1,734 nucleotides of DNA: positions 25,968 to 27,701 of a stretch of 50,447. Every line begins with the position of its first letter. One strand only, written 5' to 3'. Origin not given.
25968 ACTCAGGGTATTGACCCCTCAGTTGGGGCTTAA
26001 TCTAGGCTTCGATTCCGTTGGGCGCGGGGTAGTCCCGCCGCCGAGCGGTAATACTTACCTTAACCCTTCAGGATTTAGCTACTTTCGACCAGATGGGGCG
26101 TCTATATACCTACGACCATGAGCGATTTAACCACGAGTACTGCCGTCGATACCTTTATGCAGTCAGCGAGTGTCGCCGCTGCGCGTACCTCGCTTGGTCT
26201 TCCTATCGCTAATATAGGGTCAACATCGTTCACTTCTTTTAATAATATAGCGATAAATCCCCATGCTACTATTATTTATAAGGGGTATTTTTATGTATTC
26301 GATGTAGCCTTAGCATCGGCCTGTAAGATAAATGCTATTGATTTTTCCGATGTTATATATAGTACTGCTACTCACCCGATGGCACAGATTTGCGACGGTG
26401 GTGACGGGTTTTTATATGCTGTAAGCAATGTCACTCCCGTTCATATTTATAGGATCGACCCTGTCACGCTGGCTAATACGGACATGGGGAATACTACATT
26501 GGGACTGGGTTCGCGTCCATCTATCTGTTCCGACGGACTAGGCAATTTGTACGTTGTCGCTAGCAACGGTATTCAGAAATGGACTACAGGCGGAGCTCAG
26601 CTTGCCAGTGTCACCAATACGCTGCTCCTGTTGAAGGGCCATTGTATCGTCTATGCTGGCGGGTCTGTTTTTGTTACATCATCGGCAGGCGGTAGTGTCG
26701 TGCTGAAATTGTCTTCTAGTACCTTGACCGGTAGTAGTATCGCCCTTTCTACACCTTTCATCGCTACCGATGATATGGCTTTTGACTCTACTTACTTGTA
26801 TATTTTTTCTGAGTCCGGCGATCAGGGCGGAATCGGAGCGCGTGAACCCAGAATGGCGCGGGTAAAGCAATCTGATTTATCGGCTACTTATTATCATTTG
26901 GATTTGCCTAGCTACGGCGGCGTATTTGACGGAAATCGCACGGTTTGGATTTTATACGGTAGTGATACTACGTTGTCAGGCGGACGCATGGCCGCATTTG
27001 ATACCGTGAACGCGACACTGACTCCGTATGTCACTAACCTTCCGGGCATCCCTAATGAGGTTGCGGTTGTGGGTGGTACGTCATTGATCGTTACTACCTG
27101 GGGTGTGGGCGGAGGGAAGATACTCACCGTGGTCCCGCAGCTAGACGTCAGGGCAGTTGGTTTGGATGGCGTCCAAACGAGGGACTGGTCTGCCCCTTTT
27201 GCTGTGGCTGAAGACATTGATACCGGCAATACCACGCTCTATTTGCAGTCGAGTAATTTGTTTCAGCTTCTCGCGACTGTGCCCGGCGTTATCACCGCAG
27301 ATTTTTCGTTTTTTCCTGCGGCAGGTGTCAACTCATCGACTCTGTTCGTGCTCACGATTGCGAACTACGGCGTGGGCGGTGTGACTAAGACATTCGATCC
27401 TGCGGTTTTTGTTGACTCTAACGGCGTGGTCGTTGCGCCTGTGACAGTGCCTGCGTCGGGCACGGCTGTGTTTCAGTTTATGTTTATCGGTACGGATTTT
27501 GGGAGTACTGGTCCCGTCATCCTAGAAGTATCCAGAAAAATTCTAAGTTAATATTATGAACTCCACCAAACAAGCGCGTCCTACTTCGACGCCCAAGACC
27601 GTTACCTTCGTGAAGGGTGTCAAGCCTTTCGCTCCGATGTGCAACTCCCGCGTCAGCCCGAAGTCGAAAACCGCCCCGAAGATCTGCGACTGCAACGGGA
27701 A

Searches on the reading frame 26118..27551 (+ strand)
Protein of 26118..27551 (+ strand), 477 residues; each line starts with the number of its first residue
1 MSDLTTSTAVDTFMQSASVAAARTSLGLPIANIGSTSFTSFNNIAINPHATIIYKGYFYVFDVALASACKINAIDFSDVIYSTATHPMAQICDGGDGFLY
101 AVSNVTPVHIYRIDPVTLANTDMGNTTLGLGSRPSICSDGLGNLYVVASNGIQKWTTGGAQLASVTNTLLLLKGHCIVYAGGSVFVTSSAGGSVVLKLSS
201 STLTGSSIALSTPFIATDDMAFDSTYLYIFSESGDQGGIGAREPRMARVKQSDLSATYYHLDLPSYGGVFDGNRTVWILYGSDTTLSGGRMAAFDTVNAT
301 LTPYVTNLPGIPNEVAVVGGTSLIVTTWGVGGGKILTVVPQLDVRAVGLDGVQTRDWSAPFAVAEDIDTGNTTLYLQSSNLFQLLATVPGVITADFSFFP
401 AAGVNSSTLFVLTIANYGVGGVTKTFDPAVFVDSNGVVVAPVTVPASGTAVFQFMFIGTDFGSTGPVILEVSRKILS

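Call 11: search_protein_families(library=phrogs, max_evalue=0.00001, proteins=[window:26118-27551:+])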
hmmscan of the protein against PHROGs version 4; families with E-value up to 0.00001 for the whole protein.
window:26118-27551:+ (477 aa): 0 families

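Call 12: search_dna_similar(query=window:26118-27551:+, collection=phages, mode=protein, max_rows=15)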
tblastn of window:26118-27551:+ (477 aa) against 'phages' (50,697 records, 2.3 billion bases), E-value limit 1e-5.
No match.
